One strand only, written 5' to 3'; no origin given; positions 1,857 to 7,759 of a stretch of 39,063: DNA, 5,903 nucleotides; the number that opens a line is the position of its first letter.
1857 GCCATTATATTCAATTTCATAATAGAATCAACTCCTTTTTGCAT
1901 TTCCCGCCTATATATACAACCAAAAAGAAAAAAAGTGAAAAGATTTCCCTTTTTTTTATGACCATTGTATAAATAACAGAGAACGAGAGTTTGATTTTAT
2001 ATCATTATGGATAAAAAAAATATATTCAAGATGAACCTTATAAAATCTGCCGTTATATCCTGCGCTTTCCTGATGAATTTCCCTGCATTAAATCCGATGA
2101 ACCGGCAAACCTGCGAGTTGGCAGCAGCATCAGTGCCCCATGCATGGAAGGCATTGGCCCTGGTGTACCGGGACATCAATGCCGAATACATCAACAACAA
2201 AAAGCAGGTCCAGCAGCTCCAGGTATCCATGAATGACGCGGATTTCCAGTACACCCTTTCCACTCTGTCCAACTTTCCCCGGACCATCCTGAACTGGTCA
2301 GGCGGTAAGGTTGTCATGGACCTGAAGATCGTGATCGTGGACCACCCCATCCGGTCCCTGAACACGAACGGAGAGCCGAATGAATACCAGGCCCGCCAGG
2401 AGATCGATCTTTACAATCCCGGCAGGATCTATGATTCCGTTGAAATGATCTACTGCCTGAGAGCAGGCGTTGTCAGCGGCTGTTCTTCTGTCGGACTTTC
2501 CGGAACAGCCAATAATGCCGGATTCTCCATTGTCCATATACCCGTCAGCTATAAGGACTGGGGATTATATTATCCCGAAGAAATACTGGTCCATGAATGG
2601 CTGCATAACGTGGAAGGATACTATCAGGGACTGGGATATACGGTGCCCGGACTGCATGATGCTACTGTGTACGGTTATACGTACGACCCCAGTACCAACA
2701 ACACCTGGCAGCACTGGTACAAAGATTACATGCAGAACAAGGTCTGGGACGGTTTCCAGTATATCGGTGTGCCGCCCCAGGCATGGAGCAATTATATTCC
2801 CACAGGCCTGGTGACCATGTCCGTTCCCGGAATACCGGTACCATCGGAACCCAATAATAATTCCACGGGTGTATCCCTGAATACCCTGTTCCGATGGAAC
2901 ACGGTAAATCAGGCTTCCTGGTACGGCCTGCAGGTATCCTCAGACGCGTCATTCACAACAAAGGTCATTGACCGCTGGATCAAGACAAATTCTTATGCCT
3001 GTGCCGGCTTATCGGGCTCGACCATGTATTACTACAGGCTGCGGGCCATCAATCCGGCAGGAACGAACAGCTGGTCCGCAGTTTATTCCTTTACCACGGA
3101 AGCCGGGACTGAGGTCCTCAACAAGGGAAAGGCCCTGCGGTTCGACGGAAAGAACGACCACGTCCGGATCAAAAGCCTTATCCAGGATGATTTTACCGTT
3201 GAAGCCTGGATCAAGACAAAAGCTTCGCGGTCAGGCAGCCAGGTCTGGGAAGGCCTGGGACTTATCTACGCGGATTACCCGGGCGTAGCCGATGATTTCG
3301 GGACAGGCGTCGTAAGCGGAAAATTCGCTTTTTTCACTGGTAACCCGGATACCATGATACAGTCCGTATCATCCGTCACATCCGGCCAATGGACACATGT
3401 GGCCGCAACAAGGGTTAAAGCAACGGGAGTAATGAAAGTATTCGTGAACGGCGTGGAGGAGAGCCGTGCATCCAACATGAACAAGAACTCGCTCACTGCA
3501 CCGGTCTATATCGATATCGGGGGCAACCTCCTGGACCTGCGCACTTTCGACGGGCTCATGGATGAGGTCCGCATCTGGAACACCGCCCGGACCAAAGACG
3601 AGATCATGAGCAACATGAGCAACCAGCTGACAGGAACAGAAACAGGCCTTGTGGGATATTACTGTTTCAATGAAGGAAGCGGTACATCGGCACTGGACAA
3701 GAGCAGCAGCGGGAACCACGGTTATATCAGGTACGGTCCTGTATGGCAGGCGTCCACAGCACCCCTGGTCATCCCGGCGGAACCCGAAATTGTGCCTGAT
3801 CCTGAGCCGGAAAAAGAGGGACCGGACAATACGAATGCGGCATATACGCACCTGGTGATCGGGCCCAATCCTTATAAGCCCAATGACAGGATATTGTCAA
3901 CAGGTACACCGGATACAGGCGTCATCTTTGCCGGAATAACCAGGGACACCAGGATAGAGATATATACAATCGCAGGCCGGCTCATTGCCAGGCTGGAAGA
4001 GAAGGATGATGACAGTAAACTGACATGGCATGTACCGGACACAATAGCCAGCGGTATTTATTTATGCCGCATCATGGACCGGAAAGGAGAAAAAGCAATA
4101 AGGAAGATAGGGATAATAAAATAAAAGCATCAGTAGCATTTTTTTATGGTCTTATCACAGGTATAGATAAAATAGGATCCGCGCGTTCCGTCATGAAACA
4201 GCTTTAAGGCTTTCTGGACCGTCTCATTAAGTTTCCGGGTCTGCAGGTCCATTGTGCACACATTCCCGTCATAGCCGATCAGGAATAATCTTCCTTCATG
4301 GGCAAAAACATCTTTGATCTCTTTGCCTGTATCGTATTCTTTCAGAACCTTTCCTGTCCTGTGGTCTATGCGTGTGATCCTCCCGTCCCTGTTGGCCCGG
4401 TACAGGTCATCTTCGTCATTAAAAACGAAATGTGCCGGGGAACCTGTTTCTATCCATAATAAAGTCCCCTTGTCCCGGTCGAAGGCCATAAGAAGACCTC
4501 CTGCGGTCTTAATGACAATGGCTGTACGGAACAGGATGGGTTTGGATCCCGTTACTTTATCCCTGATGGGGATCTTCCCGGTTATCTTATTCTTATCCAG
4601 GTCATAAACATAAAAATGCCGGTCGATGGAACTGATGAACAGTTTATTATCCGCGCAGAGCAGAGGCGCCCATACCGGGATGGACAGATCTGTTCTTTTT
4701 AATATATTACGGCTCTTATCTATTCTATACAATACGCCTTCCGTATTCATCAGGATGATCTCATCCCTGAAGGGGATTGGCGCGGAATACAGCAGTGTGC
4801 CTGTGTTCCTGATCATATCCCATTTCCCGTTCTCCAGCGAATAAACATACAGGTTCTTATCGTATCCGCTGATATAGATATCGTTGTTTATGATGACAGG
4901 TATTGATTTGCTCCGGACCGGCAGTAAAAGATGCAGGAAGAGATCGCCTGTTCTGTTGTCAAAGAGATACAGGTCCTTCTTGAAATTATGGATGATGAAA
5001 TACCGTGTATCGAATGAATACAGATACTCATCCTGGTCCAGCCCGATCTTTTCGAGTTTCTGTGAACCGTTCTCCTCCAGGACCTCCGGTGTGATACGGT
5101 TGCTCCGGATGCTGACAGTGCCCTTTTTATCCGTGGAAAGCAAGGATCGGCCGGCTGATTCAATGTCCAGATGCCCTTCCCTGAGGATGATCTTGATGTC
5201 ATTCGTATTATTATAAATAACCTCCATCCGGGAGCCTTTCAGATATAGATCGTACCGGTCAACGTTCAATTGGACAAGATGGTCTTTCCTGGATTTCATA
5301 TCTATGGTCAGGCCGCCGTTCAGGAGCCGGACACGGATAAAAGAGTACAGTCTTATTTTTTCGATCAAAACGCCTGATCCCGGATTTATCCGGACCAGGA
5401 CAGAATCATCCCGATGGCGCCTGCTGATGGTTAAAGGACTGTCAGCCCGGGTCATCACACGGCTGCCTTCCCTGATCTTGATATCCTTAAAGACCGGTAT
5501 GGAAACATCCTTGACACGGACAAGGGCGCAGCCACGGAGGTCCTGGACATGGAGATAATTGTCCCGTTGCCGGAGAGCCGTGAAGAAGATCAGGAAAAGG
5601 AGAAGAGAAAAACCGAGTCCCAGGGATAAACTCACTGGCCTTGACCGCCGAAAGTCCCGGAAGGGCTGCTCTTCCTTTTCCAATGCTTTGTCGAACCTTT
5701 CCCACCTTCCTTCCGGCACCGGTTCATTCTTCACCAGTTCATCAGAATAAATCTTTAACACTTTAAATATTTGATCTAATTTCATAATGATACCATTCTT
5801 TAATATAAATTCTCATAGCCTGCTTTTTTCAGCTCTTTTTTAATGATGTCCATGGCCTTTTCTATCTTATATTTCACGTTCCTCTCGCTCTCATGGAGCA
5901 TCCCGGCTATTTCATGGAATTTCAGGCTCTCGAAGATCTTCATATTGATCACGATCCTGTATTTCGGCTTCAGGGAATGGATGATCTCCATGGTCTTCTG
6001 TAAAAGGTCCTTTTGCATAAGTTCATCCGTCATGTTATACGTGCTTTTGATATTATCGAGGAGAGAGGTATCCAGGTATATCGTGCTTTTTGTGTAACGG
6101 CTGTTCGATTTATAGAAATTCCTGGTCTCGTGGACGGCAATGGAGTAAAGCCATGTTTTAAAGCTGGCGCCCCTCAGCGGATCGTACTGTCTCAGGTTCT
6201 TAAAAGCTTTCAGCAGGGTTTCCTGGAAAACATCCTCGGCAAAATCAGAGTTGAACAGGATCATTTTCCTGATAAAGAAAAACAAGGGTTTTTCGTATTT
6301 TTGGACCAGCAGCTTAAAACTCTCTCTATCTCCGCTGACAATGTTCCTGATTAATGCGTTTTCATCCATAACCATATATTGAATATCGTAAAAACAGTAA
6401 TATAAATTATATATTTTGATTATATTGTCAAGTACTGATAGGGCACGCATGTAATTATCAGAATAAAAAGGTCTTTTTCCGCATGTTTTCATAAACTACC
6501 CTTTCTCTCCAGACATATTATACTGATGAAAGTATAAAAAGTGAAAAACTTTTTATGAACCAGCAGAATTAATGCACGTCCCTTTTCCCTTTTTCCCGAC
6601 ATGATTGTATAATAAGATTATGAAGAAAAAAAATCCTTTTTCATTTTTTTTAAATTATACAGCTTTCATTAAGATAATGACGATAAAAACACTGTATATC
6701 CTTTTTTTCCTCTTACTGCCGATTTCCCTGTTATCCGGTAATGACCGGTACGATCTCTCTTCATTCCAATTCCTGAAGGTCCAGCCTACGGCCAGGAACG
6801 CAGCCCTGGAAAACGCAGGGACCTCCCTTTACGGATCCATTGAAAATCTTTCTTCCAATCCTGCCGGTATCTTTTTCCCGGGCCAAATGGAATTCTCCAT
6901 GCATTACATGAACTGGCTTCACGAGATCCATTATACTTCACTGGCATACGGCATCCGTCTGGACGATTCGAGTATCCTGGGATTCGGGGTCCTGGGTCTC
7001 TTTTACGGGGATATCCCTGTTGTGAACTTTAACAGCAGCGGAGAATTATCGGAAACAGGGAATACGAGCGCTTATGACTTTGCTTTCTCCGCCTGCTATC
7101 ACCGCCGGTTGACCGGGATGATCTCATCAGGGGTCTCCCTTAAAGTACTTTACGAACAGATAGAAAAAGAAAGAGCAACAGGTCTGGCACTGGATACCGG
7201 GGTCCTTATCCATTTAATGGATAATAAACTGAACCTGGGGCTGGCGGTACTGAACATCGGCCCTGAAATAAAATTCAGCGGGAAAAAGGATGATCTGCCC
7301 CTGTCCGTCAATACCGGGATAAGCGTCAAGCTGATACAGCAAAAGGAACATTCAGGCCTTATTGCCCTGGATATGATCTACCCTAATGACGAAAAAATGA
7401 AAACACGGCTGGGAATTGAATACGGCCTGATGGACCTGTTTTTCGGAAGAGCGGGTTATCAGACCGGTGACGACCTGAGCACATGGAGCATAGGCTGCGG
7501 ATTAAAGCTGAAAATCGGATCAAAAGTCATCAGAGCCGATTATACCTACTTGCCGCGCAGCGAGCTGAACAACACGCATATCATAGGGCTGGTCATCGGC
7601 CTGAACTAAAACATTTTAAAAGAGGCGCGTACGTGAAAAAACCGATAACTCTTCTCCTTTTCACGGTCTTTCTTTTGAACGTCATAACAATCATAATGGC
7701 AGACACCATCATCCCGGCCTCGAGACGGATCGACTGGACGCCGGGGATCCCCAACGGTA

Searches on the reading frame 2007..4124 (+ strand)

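Call 17: search_protein_families(library=pfam, proteins=[window:2007-4124:+], max_evalue=0.01)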
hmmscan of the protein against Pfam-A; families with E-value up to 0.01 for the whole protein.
window:2007-4124:+ (705 aa): 4 families
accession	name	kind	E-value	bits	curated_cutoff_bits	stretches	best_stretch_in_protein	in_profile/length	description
PF13385.13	Laminin_G_3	-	9.1e-23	81.5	27.6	1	380-533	1-150/151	Concanavalin A-like lectin/glucanases superfamily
PF18962.6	Por_Secre_tail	-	0.00063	20.4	27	1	645-701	19-73/75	Secretion system C-terminal sorting domain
PF00354.24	Pentaxin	-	0.0017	18.6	25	1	442-535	67-165/194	Pentaxin family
PF16656.11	Pur_ac_phosph_N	-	0.0042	18.1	30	1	325-364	58-93/93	Purple acid Phosphatase, N-terminal domain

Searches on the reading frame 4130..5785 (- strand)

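Call 17: search_protein_families(library=pfam, proteins=[window:4130-5785:-], max_evalue=0.01)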
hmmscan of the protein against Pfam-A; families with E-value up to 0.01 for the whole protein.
window:4130-5785:- (551 aa): 4 families
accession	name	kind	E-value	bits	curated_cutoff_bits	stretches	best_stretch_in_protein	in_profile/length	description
PF13570.13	Beta-prop_ACSF4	-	1.7e-20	74.1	133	2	256-385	57-191/329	Beta-alanine-activating enzyme, beta-propeller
PF13360.13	PQQ_2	-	8.8e-11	42.3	27.6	1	430-518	3-94/233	Outer membrane protein assembly factor BamB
PF13415.12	Kelch_3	-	0.00018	22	22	0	308-330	16-38/48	Galactose oxidase, central domain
PF03478.24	Beta-prop_KIB1-4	-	0.0032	17.4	27.4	0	468-521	102-144/242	KIB1-4 beta-propeller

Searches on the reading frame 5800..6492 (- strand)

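Call 17: search_protein_families(library=pfam, proteins=[window:5800-6492:-], max_evalue=0.01)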
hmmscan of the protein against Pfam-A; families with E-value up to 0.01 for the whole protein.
window:5800-6492:- (230 aa): 4 families
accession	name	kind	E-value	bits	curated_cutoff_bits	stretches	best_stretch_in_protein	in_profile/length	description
PF04542.20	Sigma70_r2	-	2.3e-15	56.5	24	1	62-132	1-70/71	Sigma-70 region 2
PF08281.18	Sigma70_r4_2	-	2.9e-08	33.7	25.7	1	166-214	3-51/54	Sigma-70, region 4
PF07638.17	Sigma70_ECF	-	0.0034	17.7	21.1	1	47-221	7-183/185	ECF sigma factor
PF04545.22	Sigma70_r4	-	0.0043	17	24.1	1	171-218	2-49/50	Sigma-70, region 4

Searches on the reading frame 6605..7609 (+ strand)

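Call 17: search_protein_families(library=pfam, proteins=[window:6605-7609:+], max_evalue=0.01)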
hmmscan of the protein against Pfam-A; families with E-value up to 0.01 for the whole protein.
window:6605-7609:+ (334 aa): 1 family
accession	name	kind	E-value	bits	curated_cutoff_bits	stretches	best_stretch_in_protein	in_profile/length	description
PF03687.19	UPF0164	-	0.0014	18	21.4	1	53-185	40-166/325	Uncharacterised protein family (UPF0164)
